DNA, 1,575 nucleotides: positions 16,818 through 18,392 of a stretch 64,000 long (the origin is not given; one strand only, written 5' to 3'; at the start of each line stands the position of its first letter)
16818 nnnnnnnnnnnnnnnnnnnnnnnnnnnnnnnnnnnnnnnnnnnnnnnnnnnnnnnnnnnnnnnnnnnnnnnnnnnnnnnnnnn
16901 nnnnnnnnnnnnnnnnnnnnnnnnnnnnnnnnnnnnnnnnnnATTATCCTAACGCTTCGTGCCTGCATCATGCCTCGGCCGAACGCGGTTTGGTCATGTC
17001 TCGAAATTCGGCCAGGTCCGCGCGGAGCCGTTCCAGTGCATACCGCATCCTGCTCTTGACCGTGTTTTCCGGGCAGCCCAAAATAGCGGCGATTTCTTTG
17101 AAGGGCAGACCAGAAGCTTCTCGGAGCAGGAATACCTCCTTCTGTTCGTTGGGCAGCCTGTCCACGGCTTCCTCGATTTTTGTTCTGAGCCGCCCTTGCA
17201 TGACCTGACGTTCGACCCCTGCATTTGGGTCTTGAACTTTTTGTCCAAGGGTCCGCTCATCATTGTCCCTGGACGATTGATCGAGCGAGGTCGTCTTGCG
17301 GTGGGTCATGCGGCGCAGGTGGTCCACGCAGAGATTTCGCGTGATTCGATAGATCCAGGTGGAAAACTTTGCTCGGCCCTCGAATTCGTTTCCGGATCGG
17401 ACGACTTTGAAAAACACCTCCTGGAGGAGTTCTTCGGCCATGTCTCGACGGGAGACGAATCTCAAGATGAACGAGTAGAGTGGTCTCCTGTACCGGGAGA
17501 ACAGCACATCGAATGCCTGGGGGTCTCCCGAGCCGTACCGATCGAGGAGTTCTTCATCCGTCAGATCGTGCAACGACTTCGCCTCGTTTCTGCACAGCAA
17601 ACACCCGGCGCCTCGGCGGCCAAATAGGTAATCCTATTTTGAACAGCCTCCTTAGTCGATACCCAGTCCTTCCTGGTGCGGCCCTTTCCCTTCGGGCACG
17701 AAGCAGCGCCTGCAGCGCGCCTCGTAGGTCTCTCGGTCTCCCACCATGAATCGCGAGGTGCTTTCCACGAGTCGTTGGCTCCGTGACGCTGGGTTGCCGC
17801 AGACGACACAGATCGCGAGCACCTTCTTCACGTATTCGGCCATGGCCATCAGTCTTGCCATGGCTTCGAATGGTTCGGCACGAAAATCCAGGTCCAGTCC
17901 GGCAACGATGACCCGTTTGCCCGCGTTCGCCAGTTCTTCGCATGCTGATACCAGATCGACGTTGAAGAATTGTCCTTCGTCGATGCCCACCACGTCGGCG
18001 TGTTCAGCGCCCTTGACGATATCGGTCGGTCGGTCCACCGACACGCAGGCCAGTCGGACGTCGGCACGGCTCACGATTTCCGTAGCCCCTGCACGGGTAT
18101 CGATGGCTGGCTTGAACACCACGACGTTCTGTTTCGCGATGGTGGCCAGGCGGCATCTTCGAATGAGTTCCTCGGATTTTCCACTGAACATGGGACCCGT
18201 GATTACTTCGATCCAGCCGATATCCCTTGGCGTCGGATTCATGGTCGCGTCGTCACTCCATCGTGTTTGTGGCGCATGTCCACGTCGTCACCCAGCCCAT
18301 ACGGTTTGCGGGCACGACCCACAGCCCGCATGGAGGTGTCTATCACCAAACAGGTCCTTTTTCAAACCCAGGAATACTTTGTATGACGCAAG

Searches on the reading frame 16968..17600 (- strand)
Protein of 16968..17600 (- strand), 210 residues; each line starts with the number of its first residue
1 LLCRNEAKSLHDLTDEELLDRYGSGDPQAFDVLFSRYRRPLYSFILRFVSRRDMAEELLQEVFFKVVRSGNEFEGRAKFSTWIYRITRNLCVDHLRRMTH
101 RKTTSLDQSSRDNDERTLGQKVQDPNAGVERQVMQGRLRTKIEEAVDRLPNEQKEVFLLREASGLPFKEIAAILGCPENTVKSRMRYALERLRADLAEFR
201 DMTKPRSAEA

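Call 31: search_protein_families(library=pfam, proteins=[window:16968-17600:-])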
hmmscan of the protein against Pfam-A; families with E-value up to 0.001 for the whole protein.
window:16968-17600:- (210 aa): 7 families
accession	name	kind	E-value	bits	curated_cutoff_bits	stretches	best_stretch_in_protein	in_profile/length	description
PF04542.20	Sigma70_r2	-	7.9e-19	67.7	24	1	33-97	1-67/71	Sigma-70 region 2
PF08281.18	Sigma70_r4_2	-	8e-17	61.1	25.7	1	141-192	3-54/54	Sigma-70, region 4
PF04545.22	Sigma70_r4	-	2.1e-12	46.8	24.1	1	145-194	1-50/50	Sigma-70, region 4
PF07638.17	Sigma70_ECF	-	1.1e-11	45.5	21.1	1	17-196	6-183/185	ECF sigma factor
PF13384.12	HTH_23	-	0.00023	21.3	24.6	1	157-182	11-35/50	Homeodomain-like domain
PF20432.4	Xre-like-HTH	-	0.00093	19.9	25.8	0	156-198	15-56/63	Antitoxin Xre-like helix-turn-helix domain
PF00196.25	GerE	-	0.00097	19.2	23.5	0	162-194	15-47/57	Bacterial regulatory proteins, luxR family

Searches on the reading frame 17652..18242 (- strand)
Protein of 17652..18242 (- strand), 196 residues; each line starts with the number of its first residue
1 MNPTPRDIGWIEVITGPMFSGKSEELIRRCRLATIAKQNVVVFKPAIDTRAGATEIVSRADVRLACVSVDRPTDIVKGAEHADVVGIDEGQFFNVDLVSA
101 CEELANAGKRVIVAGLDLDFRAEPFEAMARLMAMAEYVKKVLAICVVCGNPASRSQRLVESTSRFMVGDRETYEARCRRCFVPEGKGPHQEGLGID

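Call 31: search_protein_families(library=pfam, proteins=[window:17652-18242:-])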
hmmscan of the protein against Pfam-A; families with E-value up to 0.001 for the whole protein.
window:17652-18242:- (196 aa): 1 family
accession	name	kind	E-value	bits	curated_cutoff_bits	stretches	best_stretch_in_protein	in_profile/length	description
PF00265.24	TK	-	1.2e-53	182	20.6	1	9-181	1-176/176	Thymidine kinase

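Call 44: find_encoding_contigs(protein=window:17652-18242:-, flank=3000, max_places=6)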
Protein window:17652-18242:- (196 aa): 6 contigs read that carry it; 5 places shown.
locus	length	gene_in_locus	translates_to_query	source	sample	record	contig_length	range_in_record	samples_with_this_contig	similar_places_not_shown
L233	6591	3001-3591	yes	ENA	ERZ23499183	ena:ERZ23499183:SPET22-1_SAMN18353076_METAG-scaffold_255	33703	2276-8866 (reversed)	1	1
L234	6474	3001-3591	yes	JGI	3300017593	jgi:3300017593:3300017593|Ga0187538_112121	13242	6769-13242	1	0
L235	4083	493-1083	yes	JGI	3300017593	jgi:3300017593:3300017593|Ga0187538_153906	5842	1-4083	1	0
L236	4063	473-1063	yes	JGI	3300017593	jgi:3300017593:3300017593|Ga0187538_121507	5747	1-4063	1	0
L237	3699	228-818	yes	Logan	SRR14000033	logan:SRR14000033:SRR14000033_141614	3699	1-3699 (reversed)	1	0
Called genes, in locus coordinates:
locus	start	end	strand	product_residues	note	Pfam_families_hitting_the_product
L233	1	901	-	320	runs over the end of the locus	PF04055:Radical_SAM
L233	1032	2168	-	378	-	PF03435:Sacchrp_dh_NADP, PF03807:F420_oxidored (faint), PF16653:Sacchrp_dh_C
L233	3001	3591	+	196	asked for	PF00265:TK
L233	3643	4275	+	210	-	PF07638:Sigma70_ECF, PF04542:Sigma70_r2, PF04545:Sigma70_r4, PF08281:Sigma70_r4_2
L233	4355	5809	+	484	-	-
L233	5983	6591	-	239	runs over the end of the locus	-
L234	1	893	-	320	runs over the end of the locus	PF04055:Radical_SAM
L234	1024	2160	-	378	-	PF03435:Sacchrp_dh_NADP, PF03807:F420_oxidored (faint), PF16653:Sacchrp_dh_C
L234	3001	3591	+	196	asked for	PF00265:TK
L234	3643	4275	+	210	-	PF07638:Sigma70_ECF, PF04542:Sigma70_r2, PF04545:Sigma70_r4, PF08281:Sigma70_r4_2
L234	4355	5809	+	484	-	-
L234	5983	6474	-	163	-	?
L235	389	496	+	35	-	-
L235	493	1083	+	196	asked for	PF00265:TK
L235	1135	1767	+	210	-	PF07638:Sigma70_ECF, PF04542:Sigma70_r2, PF04545:Sigma70_r4, PF08281:Sigma70_r4_2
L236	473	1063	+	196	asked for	PF00265:TK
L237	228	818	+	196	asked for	PF00265:TK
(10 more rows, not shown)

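Call 62: find_homologous_proteins(query=window:17652-18242:-, max_evalue=1e-60)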
Query window:17652-18242:- (196 aa): 203 proteins with E <= 1e-60 among 8000 candidates; the best 120 are listed.
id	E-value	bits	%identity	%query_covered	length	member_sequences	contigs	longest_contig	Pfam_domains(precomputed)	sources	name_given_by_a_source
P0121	3.2e-125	433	100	100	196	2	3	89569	PF00265.25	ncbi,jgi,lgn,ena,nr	ncbi:MAG: thymidine kinase [Deltaproteobacteria bacterium]|nr:thymidine kinase [Deltaproteobacteria 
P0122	3.5e-90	319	78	98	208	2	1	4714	PF00265.25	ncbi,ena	-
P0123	8.3e-90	318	76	98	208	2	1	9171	PF00265.25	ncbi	-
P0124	6.7e-87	308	74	99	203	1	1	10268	PF00265.25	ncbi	-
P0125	8.4e-85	301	70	100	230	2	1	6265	PF00265.25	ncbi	-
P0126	8.4e-84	298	71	99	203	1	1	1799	PF00265.25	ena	-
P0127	2.8e-83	296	69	99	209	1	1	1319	PF00265.25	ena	-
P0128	3.4e-83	296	69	100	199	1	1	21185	PF00265.25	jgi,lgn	jgi:thymidine kinase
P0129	1.5e-82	294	67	99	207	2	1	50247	PF00265.25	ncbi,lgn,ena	-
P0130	3.5e-79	283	68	98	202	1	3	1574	PF00265.25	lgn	-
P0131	7.4e-70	253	64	99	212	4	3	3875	PF00265.25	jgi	-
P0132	1.5e-69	251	65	100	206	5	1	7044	PF00265.25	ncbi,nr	ncbi:MAG TPA: thymidine kinase [Myxococcota bacterium]|nr:thymidine kinase [Myxococcota bacterium]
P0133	8.4e-69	249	62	100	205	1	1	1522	PF00265.25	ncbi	-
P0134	1.1e-68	249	60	99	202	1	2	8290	PF00265.25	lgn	-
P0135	1.9e-67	245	60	98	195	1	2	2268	PF00265.25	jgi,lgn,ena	-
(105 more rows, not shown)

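Call 63: find_encoding_contigs(protein=P0122, flank=2000, max_places=2)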
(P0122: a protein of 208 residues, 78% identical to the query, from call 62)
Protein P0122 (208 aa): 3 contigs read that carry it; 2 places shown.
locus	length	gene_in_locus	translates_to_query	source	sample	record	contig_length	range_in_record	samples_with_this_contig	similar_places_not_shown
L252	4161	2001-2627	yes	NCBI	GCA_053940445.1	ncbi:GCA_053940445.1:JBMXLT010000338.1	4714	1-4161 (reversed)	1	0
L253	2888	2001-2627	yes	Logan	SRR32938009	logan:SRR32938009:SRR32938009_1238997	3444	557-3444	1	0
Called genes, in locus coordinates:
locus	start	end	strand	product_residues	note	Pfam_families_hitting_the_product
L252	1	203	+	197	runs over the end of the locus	PF00578:AhpC-TSA, PF08534:Redoxin, PF10417:1-cysPrx_C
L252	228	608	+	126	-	PF06397:Desulfoferrod_N, PF01880:Desulfoferrodox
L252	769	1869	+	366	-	-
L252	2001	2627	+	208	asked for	PF00265:TK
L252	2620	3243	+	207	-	PF07638:Sigma70_ECF, PF04542:Sigma70_r2, PF08281:Sigma70_r4_2, PF04545:Sigma70_r4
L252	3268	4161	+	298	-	?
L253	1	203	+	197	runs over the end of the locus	PF00578:AhpC-TSA, PF08534:Redoxin, PF10417:1-cysPrx_C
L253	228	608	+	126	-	PF06397:Desulfoferrod_N, PF01880:Desulfoferrodox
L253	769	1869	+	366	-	-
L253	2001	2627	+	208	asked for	PF00265:TK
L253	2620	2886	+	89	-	?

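Call 64: find_encoding_contigs(protein=P0123, flank=2000, max_places=2)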
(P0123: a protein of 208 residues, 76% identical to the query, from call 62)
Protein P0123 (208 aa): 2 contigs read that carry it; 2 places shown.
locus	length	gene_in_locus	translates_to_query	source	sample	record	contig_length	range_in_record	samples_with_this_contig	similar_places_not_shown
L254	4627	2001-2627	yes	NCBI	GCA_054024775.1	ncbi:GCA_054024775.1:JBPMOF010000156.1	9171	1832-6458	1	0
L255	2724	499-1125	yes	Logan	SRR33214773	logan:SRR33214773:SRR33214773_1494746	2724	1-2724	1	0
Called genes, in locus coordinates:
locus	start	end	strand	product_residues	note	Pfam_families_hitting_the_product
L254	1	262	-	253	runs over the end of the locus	-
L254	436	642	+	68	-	-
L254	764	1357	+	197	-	PF00578:AhpC-TSA, PF08534:Redoxin, PF10417:1-cysPrx_C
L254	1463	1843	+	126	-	PF06397:Desulfoferrod_N, PF01880:Desulfoferrodox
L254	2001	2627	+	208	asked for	PF00265:TK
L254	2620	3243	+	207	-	PF07638:Sigma70_ECF, PF04542:Sigma70_r2, PF08281:Sigma70_r4_2, PF04545:Sigma70_r4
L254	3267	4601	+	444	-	-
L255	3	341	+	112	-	?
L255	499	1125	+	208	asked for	PF00265:TK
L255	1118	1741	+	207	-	PF07638:Sigma70_ECF, PF04542:Sigma70_r2, PF08281:Sigma70_r4_2, PF04545:Sigma70_r4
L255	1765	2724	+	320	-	?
